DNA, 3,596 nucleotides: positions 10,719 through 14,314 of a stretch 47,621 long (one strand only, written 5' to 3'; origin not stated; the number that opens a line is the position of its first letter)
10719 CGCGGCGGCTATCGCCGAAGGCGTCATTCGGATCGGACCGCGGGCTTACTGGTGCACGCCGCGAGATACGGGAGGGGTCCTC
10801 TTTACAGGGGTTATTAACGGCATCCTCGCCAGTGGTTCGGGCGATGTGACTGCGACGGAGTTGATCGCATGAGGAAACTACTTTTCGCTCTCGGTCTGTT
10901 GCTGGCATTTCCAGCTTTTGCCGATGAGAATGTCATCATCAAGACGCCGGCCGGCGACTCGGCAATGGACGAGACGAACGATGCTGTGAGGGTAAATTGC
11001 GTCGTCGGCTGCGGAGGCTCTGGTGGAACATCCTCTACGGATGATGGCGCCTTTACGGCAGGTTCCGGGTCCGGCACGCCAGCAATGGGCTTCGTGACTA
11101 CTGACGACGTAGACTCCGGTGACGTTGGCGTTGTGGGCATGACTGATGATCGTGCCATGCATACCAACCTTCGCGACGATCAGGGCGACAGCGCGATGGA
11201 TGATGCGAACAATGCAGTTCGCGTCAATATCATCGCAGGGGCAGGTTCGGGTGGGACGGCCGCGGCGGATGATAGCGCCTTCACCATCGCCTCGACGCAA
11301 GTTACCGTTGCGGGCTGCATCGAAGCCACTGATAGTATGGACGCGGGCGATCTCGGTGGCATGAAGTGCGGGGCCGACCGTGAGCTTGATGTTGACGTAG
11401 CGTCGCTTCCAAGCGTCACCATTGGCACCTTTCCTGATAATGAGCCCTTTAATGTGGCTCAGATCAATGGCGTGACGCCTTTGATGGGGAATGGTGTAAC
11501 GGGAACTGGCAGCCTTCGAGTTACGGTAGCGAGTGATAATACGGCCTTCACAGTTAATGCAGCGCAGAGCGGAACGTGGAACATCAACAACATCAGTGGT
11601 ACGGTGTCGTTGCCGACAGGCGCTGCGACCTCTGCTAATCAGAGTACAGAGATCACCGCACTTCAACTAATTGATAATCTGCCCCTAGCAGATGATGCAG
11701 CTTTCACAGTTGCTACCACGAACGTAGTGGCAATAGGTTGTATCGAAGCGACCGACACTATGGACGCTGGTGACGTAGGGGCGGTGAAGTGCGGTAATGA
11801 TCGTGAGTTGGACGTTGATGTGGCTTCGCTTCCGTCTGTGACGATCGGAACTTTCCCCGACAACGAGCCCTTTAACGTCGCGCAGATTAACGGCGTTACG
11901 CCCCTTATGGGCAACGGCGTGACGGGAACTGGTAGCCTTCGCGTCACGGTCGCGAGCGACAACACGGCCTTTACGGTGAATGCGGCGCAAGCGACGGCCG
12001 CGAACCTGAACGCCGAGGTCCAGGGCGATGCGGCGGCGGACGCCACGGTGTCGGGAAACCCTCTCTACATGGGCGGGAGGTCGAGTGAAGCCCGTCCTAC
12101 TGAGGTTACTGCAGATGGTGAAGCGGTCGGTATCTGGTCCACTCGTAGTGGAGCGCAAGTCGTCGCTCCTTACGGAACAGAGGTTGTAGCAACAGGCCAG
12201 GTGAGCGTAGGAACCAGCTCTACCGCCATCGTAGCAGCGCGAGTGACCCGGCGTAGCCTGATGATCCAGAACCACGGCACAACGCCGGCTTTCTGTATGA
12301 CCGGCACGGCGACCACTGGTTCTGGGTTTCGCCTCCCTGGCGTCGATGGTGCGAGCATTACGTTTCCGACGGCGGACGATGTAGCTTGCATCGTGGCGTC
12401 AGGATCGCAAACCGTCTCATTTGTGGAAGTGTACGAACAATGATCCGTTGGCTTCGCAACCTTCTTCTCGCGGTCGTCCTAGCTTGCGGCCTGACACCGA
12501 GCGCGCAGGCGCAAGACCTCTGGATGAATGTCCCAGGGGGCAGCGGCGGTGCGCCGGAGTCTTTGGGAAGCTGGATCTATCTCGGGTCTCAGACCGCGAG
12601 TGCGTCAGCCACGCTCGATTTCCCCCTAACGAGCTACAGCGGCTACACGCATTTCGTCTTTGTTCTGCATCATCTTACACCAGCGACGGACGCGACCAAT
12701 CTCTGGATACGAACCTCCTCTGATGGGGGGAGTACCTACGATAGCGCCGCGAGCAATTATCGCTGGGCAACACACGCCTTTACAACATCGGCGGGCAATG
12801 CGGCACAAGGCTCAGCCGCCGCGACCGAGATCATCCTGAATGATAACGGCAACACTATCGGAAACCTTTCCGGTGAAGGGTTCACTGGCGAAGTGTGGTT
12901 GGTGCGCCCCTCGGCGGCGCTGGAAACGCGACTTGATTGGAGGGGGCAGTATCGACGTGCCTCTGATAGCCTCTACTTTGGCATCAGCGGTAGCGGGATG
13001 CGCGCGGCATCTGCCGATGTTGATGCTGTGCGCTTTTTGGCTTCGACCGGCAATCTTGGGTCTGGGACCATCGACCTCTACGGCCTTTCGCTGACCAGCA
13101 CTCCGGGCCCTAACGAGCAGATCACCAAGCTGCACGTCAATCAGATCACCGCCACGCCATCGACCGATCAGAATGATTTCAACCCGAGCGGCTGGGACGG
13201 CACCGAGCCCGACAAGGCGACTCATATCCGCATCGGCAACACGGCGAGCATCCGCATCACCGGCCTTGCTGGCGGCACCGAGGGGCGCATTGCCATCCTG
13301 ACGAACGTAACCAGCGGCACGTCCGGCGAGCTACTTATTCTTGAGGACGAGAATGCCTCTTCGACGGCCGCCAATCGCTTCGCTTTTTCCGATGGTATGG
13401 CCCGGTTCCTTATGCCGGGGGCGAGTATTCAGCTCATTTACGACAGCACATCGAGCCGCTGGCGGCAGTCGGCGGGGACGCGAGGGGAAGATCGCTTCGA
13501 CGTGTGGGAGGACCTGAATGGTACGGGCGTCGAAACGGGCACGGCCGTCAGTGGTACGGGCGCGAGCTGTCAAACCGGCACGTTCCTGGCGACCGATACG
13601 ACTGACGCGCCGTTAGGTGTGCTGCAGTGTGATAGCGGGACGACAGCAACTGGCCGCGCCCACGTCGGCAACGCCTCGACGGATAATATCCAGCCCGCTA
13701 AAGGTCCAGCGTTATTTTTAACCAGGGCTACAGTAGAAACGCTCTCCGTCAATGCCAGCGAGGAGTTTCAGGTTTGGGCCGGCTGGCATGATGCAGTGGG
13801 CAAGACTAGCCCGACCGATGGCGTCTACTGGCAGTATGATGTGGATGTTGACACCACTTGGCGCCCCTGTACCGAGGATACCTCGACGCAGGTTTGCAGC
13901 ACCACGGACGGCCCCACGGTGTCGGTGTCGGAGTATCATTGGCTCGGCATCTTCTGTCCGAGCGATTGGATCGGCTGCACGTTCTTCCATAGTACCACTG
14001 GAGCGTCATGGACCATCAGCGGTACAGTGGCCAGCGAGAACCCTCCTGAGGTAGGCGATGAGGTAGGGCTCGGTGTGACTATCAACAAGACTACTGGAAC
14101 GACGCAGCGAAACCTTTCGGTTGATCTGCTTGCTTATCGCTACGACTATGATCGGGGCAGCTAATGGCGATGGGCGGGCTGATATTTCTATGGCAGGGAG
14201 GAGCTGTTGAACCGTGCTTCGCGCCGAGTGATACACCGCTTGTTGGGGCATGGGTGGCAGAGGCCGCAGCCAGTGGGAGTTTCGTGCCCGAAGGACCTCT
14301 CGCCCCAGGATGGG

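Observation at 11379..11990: Internal duplication with 63 identical residues but about 44 synonymous nucleotide differences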

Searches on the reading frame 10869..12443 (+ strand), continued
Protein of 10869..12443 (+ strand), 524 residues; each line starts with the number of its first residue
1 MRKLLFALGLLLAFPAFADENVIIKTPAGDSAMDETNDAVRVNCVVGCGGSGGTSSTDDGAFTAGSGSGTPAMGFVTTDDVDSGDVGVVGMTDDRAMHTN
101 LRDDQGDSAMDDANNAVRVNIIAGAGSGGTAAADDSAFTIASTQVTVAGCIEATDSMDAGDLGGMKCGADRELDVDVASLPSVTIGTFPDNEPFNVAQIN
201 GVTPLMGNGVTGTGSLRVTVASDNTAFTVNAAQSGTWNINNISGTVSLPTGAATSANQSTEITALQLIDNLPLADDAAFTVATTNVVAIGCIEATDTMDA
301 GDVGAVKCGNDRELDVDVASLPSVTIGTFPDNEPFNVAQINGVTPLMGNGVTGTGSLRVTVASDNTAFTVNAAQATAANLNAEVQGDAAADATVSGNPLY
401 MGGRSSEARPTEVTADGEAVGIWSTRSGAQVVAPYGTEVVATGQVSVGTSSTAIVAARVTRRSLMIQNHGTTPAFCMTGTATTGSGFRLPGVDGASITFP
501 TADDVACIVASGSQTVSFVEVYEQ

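Call 57: find_related_loci(query=window:10869-12440:+, collection=viral_contigs, flank=8000)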
Query window:10869-12440:+ (524 aa) in viral_contigs; peptide patterns used: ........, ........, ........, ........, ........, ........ (x = any residue, [..] = any of these).
47 stretches matched a pattern; 42 encode a relative of the query (tblastn E <= 1e-3); 42 distinct loci.
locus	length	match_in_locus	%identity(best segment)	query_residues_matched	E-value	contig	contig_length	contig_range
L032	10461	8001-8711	53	130-369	3e-60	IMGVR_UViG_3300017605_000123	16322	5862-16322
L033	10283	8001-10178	29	24-430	8e-35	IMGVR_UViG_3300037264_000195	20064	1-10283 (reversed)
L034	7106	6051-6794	79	24-428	4e-33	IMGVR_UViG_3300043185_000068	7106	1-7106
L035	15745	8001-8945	37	112-434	3e-32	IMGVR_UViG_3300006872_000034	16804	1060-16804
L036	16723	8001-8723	38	39-371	4e-24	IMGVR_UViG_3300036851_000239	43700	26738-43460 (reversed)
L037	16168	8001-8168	79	313-368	3e-21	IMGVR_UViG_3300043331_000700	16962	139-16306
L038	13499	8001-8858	35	39-368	9e-20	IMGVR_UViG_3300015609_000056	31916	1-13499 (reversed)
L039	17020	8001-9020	45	129-365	1e-19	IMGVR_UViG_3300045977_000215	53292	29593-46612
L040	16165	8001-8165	75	175-370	3e-19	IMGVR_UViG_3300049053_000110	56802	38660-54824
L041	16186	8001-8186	63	174-366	1e-17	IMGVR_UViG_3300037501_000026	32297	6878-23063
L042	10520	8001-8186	52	188-384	9e-17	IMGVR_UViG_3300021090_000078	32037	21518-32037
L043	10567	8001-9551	34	43-442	2e-16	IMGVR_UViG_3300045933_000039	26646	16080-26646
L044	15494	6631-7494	69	60-366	4e-16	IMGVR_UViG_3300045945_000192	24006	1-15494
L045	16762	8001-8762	34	172-419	1e-15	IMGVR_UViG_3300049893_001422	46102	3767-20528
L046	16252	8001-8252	53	182-408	4e-15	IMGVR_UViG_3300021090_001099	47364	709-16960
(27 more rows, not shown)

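Call 60: fold_search(model_id=the predicted structure, library=pdb)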
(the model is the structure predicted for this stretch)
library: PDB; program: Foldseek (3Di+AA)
matches with E <= 10: 1471; with E <= 0.001: 0
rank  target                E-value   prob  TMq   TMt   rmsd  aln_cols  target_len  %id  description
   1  3x0t_A                1.1e-03  1.00  0.13  0.48   4.2       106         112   11  Crystal structure of PirA (released 2015-08-26)
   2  6y3y_A                2.7e-03  0.97  0.10  0.15   6.8        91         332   12  Human Coronavirus HKU1 Haemagglutinin-Esterase (released 2020-04-08)
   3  7fcn_A                3.0e-03  1.00  0.13  0.52   4.6       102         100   10  Crystal strcture of PirA insecticidal protein from Photorhabdus akhurstii (released 2022-07-20)
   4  3x0t_B                3.8e-03  1.00  0.13  0.50   4.9       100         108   11  Crystal structure of PirA (released 2015-08-26)
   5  8ebb_B                3.8e-03  1.00  0.14  0.37   3.7       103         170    7  Crystal structure of SIX6 from Fusarium oxysporum f. sp. lycopersici (released 2023-06-21)
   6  5flj_L                4.1e-03  1.00  0.12  0.30   4.2        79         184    8  enzyme-substrate-dioxygen complex of Ni-quercetinase (released 2016-06-01)
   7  6orm_B                4.1e-03  0.96  0.12  0.30  10.0       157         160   11  Crystal Structure of Peruvianin-I (Cysteine peptidase from Thevetia peruviana latex) (released 2020-05-06)
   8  9jsm_G                4.3e-03  0.97  0.11  0.12   5.8       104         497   10  Clostridium perfringens iota toxin pore Ib in prepore VI state (released 2025-05-14)
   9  2pae_A                4.6e-03  1.00  0.13  0.41   5.5        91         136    8  Structure of a H49N mutant dTDP-4-keto-6-deoxy-D-glucose-3,4-ketoisomerase from Aneurinibacillus thermoaerophilus in c (released 2007-04-24)
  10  5la2_B                5.5e-03  1.00  0.13  0.14   4.0        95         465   12  The mechanism by which arabinoxylanases can recognise highly decorated xylans (released 2016-08-31)
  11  6b9r_A                5.8e-03  1.00  0.12  0.14   4.7        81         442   12  Streptomyces albus HEPD with substrate 2-hydroxyethylphosphonate (2-HEP) and Fe(II) bound (released 2017-12-20)
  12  2fqp_A                5.8e-03  0.94  0.10  0.40  10.6        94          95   14  Crystal structure of a cupin domain (bp2299) from bordetella pertussis tohama i at 1.80 A resolution (released 2006-05-16)
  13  5flh_A                6.2e-03  1.00  0.11  0.27   4.2        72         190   10  Free state of Ni-quercetinase (released 2016-06-01)
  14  7wdt                  6.2e-03  0.97  0.10  0.07   7.7       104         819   10  6-sulfo-beta-D-N-acetylglucosaminidase from Bifidobacterium bifidum in complex with GlcNAc-6S (released 2022-12-28)
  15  6e5c_MODEL_1_A        6.5e-03  1.00  0.12  0.68   3.0        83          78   14  Solution NMR structure of a de novo designed double-stranded beta-helix (released 2018-11-07)
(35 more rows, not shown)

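Call 69: find_encoding_contigs(protein=P0016, flank=8000, max_places=1)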
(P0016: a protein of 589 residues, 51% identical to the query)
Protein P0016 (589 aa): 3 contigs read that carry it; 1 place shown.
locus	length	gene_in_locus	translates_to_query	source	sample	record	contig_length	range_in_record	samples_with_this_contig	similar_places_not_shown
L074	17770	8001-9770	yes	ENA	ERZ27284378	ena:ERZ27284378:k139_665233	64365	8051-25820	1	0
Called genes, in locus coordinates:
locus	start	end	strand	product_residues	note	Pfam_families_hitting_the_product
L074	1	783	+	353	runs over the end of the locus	-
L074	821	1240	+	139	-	-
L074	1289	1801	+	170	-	-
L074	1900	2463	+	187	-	-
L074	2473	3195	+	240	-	PF24175:SU10_adaptor (weak)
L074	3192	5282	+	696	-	-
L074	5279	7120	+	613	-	PF12708:Pect-lyase_RHGA_epim (weak)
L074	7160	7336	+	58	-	-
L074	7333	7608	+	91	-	-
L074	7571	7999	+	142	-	-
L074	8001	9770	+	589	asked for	-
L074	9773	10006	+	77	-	-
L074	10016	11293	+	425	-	-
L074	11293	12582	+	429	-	-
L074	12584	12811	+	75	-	-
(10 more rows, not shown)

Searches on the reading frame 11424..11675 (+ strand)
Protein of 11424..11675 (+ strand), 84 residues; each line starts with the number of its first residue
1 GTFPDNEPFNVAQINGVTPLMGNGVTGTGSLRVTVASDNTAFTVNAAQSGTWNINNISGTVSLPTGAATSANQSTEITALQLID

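Call 74: search_dna_similar(query=window:11424-11675:+, collection=phages, mode=protein, max_evalue=0.01, max_rows=25)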
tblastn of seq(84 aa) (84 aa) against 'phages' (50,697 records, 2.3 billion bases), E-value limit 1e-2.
Records with a match: 1; places in all: 1; records where one place covers at least 80% of the query: 0.
Best place of each record, by identity: 60-80% 1.
By first word of the organism name: Caudoviricetes 1.
By host as written in the record: - 1.
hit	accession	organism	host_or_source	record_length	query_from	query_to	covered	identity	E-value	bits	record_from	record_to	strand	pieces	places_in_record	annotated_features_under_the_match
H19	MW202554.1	Caudoviricetes sp.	Manatee Spring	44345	1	55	65%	63.6%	5e-12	65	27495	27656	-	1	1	glycoprotein repeat domain-containing protein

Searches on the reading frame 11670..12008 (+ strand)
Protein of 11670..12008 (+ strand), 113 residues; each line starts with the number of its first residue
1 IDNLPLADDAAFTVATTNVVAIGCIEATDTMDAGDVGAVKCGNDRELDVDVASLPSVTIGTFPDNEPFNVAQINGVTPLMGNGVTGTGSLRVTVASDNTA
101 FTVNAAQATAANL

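Call 50: search_solved_structures(query=A2, max_evalue=10, show_alignments=3)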
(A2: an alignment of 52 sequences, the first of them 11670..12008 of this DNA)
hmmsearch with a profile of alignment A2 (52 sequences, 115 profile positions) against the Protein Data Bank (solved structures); distinct sequences matched with E-value up to 10: 0.

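Call 51: find_related_loci(query=A2, collection=genome_contigs, flank=6000)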
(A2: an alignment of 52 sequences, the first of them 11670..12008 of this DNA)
Query A2 (113 aa) in genome_contigs; peptide patterns used: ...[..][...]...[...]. (x = any residue, [..] = any of these).
53 stretches matched a pattern; 22 encode a relative of the query (tblastn E <= 1e-3); 22 distinct loci.
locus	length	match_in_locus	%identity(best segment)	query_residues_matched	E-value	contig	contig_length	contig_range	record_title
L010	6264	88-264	73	52-108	1e-20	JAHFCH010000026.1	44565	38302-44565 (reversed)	MAG: Fibrobacteres bacterium isolate nzgw217 NODE_421_length_44566_cov_4.083946, whole genome shotgun sequence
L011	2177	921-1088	67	51-111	8e-20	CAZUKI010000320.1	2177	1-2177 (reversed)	MAG TPA_asm: uncultured Aestuariivirga sp. isolate SRP189682_co2_292 genome assembly, contig: NODE_156454_length_2177_co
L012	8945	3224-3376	71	62-112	3e-19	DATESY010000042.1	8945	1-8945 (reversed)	MAG TPA_asm: Candidatus Saccharimonadales bacterium isolate SMAG_U8301 k141_2080942, whole genome shotgun sequence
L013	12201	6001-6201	61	47-108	6e-19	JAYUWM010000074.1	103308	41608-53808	MAG: bacterium isolate GL124_UP_metabinner_16 GL124_UP_metabinner_16_73, whole genome shotgun sequence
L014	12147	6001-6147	76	65-113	1e-18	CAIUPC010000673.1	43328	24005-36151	MAG: uncultured Acetobacteraceae bacterium isolate VK_bin-0268 genome assembly, contig: bin-0268:673/922, whole genome s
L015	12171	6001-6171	72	56-109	5e-18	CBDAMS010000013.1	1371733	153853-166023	MAG: Candidatus Acidiferrales bacterium isolate a70a2755-dd1d-4f16-90d9-e3fc57cd5574 genome assembly, contig: contig_13,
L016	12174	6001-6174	62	60-109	4e-16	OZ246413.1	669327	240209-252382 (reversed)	MAG: uncultured Candidatus Saccharibacteria bacterium isolate SRP292972_co1_20 genome assembly, chromosome: 1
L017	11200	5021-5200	58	54-110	3e-15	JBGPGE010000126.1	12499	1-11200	MAG: Candidatus Binatia bacterium isolate OBJ_0618_7090110_5 k141_7641521_length_12499_cov_31.4611, whole genome shotgun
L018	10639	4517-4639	80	69-109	4e-15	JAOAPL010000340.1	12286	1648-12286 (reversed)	MAG: Acidobacteriaceae bacterium isolate RYN_13 scaffold_97036, whole genome shotgun sequence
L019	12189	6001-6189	54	52-111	1e-13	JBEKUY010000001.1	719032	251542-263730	MAG: Candidatus Acidiferrales bacterium isolate SPRUCE 592 SPRUCE_592_1, whole genome shotgun sequence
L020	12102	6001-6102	82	69-102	3e-13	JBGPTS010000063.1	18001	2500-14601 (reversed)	MAG: Candidatus Binatia bacterium isolate OBJ1_062018_110_62 k141_739480_length_18001_cov_9.0000, whole genome shotgun s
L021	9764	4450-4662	47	24-100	4e-12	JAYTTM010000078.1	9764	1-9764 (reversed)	MAG: Chitinophagaceae bacterium isolate GFS_5371 GFS_5371_77, whole genome shotgun sequence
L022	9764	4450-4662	47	24-100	4e-12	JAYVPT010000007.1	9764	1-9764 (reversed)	MAG: Ferruginibacter sp. isolate GL72_DN_metabinner_8 GL72_DN_metabinner_8_6, whole genome shotgun sequence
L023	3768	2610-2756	57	54-99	7e-11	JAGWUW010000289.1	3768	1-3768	MAG: Betaproteobacteria bacterium isolate REEB405 contig-150_28968, whole genome shotgun sequence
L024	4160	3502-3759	63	56-99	1e-10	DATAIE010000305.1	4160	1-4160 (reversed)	MAG TPA_asm: Verrucomicrobiales bacterium isolate SMAG_U6875 k141_131894, whole genome shotgun sequence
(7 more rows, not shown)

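Call 55: predict_structure(alignment_id=A2)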
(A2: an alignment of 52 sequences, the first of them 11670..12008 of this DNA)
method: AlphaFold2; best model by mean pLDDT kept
length: 113 residues; sequences in the alignment: 52
mean_pLDDT: 58.6   pTM: 0.15
mean pLDDT of the five models: 58.6, 57.7, 54.9, 54.6, 52.7
residues with pLDDT >= 90: 0; 70-90: 1; 50-70: 106; < 50: 6
segments of 3 or more residues with pLDDT < 50: 1-3
pLDDT, mean of each block of 10 residues (from residue 1): 52 62 56 58 59 64 58 59 59 64 56 47
secondary structure, 60 per line:
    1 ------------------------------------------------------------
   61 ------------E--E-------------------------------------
elements in order:

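Call 77: search_protein_families(library=pfam, proteins=[L016:242-2506:-, L016:2511-4523:-, L016:4774-5559:+, L016:5569-6708:+, L016:6729-8822:+, L016:9139-10074:+, L016:10096-11109:-, L015:4093-5382:+, L015:5440-6582:+, L015:10179-11522:+], max_evalue=0.001)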
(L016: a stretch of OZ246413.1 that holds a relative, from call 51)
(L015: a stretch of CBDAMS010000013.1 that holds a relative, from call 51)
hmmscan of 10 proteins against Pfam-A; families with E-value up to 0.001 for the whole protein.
L016:242-2506:- (754 aa): 1 family
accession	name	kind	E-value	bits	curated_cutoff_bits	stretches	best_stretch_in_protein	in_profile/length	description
PF01522.26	Polysacc_deac_1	-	2.2e-06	28.1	23.1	1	295-384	5-78/124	Polysaccharide deacetylase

L016:2511-4523:- (670 aa): 0 families

L016:4774-5559:+ (261 aa): 0 families

L016:5569-6708:+ (379 aa): 0 families

L016:6729-8822:+ (697 aa): 1 family
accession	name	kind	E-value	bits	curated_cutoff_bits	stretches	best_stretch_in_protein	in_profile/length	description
PF10162.14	G8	-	0.00099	19.4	22.9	1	19-96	2-85/124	G8 domain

L016:9139-10074:+ (311 aa): 0 families

L016:10096-11109:- (337 aa): 1 family
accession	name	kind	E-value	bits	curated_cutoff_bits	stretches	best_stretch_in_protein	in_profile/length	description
PF00902.23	TatC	-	3.5e-47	161.3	25.1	1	15-220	1-208/208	Sec-independent protein translocase protein (TatC)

L015:4093-5382:+ (429 aa): 0 families

L015:5440-6582:+ (380 aa): 0 families

L015:10179-11522:+ (447 aa): 0 families

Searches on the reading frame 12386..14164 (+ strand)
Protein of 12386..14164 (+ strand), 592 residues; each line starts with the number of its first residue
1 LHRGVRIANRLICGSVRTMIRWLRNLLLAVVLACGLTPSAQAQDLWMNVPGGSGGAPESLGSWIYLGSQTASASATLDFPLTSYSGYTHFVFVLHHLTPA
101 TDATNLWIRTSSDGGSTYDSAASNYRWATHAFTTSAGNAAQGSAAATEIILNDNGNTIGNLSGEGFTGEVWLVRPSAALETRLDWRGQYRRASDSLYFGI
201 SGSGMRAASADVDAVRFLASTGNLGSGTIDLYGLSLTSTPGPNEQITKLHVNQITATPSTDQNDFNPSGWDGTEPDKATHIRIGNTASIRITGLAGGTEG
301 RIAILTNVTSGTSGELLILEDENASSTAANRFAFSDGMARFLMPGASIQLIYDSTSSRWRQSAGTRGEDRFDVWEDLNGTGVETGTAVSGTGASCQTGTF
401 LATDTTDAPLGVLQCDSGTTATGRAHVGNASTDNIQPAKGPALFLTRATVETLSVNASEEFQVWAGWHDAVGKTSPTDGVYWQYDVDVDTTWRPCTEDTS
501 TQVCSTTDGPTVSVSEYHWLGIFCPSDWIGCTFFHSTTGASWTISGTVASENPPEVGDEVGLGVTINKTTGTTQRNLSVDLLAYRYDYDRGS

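Call 7: search_protein_families(library=pfam, proteins=[window:12386-14164:+], max_evalue=0.01)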
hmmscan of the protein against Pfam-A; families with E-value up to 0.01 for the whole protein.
window:12386-14164:+ (592 aa): 0 families

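Call 8: search_protein_families(library=phrogs, proteins=[window:12386-14164:+], max_evalue=0.01)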
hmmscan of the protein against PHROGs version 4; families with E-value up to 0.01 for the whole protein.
window:12386-14164:+ (592 aa): 1 family
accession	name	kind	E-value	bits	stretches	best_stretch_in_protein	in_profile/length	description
phrog_14820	-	unknown function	7.8e-15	56.3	1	57-235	20-206/206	-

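Call 37: search_protein_families(library=ncbifam, proteins=[window:12440-14161:+], max_evalue=0.1)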
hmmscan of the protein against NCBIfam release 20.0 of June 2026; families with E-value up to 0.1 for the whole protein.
window:12440-14161:+ (574 aa): 0 families
